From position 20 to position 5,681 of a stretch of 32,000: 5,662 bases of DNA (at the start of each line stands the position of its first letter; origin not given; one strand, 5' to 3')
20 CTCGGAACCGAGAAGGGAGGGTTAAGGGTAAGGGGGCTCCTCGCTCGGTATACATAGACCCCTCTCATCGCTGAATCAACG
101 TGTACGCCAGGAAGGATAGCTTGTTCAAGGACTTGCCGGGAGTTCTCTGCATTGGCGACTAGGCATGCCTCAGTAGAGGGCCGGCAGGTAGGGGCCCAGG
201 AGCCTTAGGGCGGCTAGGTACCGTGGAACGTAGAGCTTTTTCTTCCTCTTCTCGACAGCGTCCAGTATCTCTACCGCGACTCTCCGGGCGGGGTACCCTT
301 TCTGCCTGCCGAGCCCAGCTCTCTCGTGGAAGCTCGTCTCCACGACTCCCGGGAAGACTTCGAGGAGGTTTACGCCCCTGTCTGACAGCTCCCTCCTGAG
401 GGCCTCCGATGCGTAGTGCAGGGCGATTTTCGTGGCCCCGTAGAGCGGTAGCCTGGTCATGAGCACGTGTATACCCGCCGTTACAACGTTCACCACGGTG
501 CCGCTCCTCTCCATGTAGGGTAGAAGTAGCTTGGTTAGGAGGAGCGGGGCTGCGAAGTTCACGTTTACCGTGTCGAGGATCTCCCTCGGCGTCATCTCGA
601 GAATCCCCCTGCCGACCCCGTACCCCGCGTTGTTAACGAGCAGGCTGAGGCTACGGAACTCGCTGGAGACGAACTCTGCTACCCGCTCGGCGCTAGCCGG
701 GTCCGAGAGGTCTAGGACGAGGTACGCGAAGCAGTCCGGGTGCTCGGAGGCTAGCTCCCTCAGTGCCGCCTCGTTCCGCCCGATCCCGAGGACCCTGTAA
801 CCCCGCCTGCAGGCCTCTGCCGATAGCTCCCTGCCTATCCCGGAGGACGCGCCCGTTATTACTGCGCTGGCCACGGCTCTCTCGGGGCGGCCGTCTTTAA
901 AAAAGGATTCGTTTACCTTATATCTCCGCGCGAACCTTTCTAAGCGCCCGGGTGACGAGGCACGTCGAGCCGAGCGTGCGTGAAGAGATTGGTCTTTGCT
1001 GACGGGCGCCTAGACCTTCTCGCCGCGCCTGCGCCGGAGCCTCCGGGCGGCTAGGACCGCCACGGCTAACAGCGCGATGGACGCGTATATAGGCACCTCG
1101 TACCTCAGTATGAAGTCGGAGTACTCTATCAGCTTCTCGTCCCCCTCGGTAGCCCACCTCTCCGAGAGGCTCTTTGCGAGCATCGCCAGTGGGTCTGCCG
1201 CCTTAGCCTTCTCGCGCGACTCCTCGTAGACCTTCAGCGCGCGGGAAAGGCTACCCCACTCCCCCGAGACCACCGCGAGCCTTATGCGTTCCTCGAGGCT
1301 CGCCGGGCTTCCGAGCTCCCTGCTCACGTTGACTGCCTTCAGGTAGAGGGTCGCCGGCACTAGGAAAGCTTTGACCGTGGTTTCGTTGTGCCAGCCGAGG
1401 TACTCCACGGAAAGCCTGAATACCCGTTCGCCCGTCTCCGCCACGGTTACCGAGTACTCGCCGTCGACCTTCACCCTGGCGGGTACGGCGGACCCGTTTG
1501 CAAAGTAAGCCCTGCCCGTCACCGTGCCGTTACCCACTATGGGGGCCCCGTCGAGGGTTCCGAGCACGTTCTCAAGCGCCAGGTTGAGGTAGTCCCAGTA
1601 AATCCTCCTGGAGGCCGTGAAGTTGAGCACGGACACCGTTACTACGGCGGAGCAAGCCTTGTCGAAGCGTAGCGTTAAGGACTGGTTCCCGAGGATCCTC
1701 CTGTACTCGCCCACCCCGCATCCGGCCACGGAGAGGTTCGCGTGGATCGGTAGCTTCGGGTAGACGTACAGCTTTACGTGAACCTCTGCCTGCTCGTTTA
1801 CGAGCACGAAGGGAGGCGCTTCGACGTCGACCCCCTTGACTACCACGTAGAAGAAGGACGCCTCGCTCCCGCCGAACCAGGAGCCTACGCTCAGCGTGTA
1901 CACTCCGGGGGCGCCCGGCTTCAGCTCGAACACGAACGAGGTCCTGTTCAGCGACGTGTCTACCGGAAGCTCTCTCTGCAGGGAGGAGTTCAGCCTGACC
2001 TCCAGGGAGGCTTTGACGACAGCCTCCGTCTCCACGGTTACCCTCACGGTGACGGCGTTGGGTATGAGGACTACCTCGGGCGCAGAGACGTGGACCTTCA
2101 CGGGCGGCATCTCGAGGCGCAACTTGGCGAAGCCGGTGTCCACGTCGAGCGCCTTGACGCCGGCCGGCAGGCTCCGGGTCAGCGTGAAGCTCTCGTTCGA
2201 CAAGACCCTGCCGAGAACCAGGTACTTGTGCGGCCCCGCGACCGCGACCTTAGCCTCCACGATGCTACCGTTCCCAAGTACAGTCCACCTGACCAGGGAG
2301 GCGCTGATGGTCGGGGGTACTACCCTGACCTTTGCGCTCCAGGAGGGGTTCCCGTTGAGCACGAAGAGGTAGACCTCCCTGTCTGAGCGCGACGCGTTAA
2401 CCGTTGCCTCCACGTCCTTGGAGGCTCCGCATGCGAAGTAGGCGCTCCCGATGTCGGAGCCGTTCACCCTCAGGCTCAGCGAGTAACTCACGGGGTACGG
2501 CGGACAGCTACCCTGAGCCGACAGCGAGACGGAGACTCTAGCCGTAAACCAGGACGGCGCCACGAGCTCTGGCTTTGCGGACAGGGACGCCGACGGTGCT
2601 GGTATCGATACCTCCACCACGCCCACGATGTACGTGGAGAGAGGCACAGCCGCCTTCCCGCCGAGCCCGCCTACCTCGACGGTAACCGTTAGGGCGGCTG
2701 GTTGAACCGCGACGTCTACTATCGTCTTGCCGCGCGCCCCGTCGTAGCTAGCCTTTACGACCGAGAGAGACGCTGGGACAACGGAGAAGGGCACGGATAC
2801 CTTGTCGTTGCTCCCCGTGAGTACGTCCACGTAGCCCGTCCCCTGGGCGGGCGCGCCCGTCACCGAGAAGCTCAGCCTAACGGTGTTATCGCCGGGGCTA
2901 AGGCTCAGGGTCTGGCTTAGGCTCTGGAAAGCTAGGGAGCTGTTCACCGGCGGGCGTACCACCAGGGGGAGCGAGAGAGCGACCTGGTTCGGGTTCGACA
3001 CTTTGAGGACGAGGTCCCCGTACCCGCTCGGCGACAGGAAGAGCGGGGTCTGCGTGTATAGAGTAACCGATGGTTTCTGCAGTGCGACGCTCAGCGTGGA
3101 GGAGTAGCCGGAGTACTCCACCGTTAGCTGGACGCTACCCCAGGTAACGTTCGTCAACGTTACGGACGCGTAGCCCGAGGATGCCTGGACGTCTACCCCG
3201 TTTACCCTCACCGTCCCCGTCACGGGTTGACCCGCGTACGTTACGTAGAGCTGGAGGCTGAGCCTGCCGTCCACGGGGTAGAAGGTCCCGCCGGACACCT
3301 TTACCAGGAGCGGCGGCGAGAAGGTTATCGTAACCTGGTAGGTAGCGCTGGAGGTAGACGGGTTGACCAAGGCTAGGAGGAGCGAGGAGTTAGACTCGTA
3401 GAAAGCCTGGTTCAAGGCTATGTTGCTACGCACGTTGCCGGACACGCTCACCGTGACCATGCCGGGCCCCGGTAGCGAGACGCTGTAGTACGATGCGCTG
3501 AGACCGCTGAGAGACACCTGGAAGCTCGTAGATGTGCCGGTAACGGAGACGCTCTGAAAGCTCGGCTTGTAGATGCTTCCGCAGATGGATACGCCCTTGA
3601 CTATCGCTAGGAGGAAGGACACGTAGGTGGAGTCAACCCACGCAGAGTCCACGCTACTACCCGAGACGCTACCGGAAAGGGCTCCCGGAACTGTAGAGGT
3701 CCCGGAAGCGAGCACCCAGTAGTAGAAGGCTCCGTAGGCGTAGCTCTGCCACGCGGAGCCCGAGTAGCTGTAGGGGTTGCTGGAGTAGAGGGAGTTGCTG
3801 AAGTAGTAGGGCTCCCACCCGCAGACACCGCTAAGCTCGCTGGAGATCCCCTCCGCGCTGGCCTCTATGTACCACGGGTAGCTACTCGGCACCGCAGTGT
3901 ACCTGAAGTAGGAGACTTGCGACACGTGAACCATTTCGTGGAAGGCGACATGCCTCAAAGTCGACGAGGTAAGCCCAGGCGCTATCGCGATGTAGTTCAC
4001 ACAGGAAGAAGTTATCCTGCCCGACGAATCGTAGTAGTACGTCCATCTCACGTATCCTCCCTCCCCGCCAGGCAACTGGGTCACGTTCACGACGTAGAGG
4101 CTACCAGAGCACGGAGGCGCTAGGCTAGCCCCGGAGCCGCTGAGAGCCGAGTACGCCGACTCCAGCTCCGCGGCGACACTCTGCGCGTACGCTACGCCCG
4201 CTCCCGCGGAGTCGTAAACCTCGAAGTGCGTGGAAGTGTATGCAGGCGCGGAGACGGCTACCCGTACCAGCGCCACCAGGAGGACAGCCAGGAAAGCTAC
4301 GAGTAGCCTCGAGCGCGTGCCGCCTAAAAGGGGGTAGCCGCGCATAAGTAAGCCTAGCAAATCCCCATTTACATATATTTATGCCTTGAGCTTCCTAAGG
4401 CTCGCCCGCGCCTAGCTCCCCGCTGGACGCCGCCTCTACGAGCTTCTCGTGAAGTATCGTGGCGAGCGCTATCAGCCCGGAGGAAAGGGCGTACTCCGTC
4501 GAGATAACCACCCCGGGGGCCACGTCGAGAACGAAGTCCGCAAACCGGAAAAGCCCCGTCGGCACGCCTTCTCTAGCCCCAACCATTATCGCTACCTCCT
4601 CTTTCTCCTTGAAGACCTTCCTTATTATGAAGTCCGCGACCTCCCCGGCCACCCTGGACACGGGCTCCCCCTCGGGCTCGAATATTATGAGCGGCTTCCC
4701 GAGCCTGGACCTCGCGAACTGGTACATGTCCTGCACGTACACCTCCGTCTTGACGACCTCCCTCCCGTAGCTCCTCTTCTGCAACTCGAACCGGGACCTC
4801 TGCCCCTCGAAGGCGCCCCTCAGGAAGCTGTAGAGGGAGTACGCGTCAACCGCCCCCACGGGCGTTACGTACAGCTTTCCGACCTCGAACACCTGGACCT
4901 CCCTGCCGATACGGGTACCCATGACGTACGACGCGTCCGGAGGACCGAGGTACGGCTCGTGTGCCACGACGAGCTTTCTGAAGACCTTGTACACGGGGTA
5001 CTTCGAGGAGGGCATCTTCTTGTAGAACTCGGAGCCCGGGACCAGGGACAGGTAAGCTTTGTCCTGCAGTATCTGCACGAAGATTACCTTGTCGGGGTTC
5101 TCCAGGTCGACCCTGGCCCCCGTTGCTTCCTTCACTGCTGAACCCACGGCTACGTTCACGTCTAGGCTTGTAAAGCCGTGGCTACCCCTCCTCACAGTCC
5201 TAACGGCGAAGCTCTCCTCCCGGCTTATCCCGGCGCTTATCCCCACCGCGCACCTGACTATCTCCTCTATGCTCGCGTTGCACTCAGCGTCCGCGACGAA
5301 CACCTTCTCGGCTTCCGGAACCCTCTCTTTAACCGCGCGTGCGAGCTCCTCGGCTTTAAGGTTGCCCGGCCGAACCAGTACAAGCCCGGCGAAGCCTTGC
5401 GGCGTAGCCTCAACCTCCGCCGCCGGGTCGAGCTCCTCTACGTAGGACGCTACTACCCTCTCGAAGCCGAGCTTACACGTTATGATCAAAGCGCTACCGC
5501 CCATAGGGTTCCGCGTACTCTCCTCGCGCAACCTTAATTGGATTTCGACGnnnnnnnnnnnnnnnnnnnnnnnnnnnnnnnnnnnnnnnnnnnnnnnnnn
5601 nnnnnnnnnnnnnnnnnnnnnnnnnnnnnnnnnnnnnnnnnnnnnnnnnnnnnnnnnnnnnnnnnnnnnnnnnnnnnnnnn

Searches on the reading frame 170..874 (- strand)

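Call 40: search_protein_families(library=pfam, proteins=[window:170-874:-], max_evalue=0.001)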
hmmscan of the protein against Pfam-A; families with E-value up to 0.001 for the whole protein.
window:170-874:- (234 aa): 2 families
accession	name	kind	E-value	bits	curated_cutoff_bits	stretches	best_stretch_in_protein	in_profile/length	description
PF00106.31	adh_short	-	1e-38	133.2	26.6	1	4-184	3-188/195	short chain dehydrogenase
PF13561.12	adh_short_C2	-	3.7e-26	92.6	27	1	8-185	1-183/236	Enoyl-(Acyl carrier protein) reductase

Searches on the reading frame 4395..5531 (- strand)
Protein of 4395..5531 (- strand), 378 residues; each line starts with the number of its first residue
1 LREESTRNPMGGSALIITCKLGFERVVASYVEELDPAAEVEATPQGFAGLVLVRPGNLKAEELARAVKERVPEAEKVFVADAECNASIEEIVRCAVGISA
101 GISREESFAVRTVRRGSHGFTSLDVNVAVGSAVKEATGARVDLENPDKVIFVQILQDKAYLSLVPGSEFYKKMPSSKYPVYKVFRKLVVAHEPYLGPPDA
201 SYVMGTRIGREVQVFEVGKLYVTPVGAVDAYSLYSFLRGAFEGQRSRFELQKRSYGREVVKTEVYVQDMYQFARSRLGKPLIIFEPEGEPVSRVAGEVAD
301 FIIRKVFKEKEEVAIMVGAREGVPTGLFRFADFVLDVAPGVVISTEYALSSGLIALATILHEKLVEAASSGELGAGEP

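Call 39: search_protein_families(library=pfam, proteins=[window:4395-5531:-], max_evalue=0.001)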
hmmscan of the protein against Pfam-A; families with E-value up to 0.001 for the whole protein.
window:4395-5531:- (378 aa): 2 families
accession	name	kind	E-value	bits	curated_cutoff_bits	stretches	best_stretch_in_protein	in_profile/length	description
PF14419.11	SPOUT_MTase_2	-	8.5e-71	237.3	28.4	1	186-362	1-173/173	AF2226-like SPOUT RNA Methylase fused to THUMP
PF02926.22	THUMP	-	1.7e-18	67.2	20.6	1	86-164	2-84/84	THUMP domain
